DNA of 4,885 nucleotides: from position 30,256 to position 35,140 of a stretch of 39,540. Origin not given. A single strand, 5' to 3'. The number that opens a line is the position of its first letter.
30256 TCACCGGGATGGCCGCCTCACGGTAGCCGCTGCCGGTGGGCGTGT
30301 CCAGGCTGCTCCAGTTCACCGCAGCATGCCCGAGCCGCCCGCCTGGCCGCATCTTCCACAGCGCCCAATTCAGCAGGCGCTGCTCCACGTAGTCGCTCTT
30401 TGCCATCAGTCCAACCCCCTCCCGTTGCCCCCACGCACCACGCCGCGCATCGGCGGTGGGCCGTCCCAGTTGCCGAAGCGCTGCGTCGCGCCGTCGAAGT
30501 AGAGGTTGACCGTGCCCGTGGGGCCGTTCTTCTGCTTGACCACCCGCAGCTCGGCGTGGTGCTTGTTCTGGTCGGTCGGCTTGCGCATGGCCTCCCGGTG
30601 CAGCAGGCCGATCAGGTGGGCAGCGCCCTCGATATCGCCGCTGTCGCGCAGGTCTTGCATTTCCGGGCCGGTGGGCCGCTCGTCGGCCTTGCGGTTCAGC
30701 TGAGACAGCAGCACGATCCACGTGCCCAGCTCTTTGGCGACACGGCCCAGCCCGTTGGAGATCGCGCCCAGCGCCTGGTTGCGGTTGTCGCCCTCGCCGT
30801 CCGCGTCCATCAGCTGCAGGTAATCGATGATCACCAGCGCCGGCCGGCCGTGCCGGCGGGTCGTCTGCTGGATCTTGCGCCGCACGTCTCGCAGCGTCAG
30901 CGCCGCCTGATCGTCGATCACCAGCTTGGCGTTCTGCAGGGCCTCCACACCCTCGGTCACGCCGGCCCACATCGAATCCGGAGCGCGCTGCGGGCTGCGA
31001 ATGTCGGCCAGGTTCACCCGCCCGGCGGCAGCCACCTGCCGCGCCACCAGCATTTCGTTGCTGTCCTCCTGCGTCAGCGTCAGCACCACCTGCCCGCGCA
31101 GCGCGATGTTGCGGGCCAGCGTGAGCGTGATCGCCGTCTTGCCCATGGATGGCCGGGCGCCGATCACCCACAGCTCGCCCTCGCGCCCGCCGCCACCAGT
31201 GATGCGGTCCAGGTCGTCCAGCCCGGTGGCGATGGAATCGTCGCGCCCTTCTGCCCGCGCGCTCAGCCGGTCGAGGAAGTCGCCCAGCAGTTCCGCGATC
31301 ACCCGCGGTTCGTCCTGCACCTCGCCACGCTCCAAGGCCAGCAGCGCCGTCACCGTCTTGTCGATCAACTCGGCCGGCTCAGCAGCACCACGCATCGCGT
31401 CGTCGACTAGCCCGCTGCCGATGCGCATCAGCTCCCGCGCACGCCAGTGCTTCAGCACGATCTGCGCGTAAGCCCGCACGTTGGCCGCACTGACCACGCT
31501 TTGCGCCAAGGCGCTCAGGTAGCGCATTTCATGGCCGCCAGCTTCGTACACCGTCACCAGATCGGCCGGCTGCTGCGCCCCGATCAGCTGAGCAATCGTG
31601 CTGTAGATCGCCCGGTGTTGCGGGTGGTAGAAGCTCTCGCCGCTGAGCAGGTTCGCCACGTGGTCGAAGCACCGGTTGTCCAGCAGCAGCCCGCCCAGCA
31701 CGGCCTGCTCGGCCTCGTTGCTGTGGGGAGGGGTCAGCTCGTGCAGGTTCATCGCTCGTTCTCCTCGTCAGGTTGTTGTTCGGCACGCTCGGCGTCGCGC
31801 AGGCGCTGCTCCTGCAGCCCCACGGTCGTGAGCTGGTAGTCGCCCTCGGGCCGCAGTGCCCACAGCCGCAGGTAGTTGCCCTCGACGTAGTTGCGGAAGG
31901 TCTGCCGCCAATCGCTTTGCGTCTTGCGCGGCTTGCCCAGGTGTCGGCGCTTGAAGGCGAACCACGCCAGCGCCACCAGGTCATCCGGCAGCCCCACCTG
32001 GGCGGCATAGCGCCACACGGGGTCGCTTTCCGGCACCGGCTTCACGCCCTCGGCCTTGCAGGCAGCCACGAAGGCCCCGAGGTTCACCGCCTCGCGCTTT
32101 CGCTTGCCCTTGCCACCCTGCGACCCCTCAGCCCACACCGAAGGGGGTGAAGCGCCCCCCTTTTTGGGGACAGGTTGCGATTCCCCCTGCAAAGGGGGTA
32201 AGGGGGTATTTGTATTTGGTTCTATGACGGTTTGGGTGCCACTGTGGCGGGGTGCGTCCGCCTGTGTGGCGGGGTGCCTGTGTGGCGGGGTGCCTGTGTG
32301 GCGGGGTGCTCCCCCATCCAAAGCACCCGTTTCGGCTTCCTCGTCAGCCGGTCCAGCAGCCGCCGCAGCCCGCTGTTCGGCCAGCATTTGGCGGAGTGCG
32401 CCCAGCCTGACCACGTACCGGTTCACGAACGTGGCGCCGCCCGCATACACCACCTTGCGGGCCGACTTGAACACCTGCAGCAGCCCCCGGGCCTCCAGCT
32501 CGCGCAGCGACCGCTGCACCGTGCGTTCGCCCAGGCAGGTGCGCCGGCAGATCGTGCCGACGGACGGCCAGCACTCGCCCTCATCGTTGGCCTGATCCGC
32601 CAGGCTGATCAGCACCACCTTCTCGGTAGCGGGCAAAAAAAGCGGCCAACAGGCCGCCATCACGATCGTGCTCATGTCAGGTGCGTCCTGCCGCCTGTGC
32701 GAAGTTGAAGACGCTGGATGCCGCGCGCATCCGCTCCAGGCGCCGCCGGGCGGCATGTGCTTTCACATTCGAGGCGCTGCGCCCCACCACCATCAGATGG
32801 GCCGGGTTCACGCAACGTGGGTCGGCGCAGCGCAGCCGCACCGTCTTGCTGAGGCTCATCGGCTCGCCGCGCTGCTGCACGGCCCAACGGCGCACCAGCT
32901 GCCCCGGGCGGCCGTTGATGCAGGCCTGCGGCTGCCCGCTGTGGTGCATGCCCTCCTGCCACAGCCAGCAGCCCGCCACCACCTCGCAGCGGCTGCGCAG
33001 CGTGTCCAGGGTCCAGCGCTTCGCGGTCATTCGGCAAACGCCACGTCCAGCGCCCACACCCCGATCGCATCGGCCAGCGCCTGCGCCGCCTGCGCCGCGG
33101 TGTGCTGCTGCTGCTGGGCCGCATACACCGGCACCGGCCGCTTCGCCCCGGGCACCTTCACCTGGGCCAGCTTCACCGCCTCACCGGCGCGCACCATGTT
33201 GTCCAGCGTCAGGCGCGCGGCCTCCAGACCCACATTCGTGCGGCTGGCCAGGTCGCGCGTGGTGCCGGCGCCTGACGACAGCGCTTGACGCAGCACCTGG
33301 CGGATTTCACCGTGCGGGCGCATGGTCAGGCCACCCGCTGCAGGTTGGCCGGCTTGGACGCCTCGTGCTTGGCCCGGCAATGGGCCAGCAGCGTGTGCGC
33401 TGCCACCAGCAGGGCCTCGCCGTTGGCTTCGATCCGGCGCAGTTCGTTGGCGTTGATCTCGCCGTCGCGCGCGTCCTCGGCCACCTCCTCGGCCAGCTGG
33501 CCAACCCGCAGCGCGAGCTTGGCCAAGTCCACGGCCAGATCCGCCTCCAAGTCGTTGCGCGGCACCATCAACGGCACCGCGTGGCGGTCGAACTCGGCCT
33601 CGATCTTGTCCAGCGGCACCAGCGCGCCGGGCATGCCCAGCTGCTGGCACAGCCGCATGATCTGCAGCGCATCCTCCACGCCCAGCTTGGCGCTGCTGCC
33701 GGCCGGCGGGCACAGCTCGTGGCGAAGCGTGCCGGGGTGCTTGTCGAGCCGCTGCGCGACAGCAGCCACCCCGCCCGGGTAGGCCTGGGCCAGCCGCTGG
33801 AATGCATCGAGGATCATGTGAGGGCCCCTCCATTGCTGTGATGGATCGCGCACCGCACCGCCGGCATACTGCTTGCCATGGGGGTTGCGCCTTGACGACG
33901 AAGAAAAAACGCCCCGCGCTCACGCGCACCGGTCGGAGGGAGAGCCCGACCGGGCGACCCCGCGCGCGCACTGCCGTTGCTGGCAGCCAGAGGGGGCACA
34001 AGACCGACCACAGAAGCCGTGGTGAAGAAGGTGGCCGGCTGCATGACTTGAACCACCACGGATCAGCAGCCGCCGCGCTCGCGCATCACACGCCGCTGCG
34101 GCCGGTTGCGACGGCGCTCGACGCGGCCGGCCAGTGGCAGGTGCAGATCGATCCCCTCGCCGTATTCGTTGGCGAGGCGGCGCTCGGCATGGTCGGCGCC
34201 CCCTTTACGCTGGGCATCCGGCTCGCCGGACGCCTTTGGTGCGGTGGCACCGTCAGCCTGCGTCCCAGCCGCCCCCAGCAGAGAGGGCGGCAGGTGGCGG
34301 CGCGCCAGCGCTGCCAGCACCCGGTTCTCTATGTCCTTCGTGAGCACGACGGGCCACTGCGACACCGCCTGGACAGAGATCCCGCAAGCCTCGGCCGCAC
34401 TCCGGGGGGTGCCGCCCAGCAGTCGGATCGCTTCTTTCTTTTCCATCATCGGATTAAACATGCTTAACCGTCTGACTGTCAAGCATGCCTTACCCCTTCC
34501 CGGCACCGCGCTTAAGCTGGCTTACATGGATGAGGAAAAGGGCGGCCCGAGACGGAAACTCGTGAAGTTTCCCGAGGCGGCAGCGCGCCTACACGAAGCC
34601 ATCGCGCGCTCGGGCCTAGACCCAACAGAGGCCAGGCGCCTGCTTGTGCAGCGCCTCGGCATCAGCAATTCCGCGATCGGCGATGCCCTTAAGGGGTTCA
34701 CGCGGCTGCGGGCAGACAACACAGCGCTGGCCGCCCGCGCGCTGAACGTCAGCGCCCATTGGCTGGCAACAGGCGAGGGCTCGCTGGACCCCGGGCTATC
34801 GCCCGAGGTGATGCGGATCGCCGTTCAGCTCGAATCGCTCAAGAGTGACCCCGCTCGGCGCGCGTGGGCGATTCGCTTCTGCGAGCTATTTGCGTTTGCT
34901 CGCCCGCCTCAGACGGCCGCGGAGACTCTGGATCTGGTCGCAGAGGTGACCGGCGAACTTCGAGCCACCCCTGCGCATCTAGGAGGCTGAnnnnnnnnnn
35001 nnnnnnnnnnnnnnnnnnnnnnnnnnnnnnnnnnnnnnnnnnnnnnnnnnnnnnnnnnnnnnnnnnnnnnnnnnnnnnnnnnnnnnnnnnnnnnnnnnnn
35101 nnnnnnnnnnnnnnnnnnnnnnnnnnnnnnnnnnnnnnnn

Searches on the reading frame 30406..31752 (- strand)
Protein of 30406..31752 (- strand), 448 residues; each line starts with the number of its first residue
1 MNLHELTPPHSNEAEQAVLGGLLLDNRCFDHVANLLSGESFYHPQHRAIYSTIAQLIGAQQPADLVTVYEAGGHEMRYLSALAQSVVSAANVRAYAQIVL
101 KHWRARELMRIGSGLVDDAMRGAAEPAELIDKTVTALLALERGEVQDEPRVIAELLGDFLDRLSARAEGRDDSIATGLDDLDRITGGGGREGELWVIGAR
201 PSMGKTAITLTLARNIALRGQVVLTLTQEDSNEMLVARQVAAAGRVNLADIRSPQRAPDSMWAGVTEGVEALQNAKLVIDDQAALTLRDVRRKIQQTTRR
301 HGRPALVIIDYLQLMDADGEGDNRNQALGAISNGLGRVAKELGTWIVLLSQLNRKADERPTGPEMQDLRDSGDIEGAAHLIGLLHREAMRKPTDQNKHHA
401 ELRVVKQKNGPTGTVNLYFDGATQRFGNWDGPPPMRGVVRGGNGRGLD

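Call 97: search_protein_families(library=phrogs, max_evalue=0.0001, proteins=[window:30406-31752:-])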
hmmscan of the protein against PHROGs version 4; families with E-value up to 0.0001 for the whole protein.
window:30406-31752:- (448 aa): 7 families
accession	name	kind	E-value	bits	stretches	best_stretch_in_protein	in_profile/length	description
phrog_19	-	DNA, RNA and nucleotide metabolism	1.2e-92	312.7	1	5-430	154-582/621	DnaB-like replicative helicase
phrog_243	-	DNA, RNA and nucleotide metabolism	9.9e-37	127.4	1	178-428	22-267/273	DnaB-like replicative helicase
phrog_239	-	DNA, RNA and nucleotide metabolism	1.9e-36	127.3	1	156-426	323-596/801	DNA primase/helicase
phrog_11530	-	unknown function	8e-32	111.6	1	274-425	3-155/184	-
phrog_23150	-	unknown function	1.2e-14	55.4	1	12-213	9-215/217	-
phrog_20000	-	unknown function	6e-09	37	1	9-68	26-85/132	-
phrog_5482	-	unknown function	1.7e-05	24.7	0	191-428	50-298/341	-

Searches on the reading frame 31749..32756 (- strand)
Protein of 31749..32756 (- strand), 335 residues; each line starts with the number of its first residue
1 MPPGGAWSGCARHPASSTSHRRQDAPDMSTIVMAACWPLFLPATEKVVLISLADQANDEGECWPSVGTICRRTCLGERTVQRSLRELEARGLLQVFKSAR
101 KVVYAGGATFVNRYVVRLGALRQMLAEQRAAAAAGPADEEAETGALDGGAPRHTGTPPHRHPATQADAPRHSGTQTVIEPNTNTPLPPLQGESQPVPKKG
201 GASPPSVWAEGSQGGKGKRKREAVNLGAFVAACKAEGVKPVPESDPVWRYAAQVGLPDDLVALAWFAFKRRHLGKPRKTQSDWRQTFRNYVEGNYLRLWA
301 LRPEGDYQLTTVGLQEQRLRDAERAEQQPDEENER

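Call 97: search_protein_families(library=phrogs, max_evalue=0.0001, proteins=[window:31749-32756:-])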
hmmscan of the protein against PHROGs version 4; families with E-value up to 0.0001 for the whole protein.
window:31749-32756:- (335 aa): 12 families
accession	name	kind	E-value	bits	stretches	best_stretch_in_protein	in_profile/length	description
phrog_391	-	DNA, RNA and nucleotide metabolism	9e-25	88.9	1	28-190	1-159/298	replication initiation O-like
phrog_1032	-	DNA, RNA and nucleotide metabolism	3.9e-22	80.6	1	28-183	1-163/281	replication initiation protein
phrog_270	-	DNA, RNA and nucleotide metabolism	3.3e-15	57.4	1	41-180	45-152/383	replication initiation protein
phrog_4617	-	DNA, RNA and nucleotide metabolism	2.3e-14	54.6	1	28-153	1-122/223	replication initiation protein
phrog_345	-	DNA, RNA and nucleotide metabolism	9e-14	52.8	1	24-236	27-212/297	replication initiation O-like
phrog_8540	-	DNA, RNA and nucleotide metabolism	7.1e-13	50.2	1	43-184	17-148/196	replication initiation O-like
phrog_11896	-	DNA, RNA and nucleotide metabolism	9.9e-12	46.3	1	43-129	20-101/225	primosomal protein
phrog_428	-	DNA, RNA and nucleotide metabolism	4.6e-09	36.9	1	45-98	107-162/455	replication initiation protein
phrog_6643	-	DNA, RNA and nucleotide metabolism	3.4e-06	27.7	1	43-94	17-68/313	replication initiation protein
phrog_8102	-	DNA, RNA and nucleotide metabolism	7.5e-06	26.2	1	45-100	36-95/337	replication initiation protein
phrog_186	-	DNA, RNA and nucleotide metabolism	1.2e-05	26.1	1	41-112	39-106/308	DnaD-like helicase loader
phrog_678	-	DNA, RNA and nucleotide metabolism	4.4e-05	24.2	1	45-101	75-123/346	replication initiation O-like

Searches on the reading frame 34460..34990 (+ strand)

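Call 19: search_protein_families(library=phrogs, max_evalue=0.001, proteins=[window:34460-34990:+])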
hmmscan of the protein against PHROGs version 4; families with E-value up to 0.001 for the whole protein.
window:34460-34990:+ (176 aa): 4 families
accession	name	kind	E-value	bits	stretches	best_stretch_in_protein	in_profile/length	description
phrog_2328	-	transcription regulation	5.6e-08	33.6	1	40-112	16-86/128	transcriptional repressor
phrog_4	-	transcription regulation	1.1e-07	32.2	1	40-111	137-200/400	transcriptional repressor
phrog_2967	-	transcription regulation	3.3e-05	24.5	1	39-125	10-91/225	transcriptional regulator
phrog_8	-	transcription regulation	0.00043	20.8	1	64-115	178-228/346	transcriptional regulator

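Call 20: search_protein_families(library=pfam, max_evalue=0.01, proteins=[window:34460-34990:+])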
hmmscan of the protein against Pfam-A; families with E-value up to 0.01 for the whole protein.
window:34460-34990:+ (176 aa): 1 family
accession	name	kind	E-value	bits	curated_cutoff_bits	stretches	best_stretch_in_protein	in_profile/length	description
PF08667.16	BetR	-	0.005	17.4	21.6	1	41-136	7-103/148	BetR domain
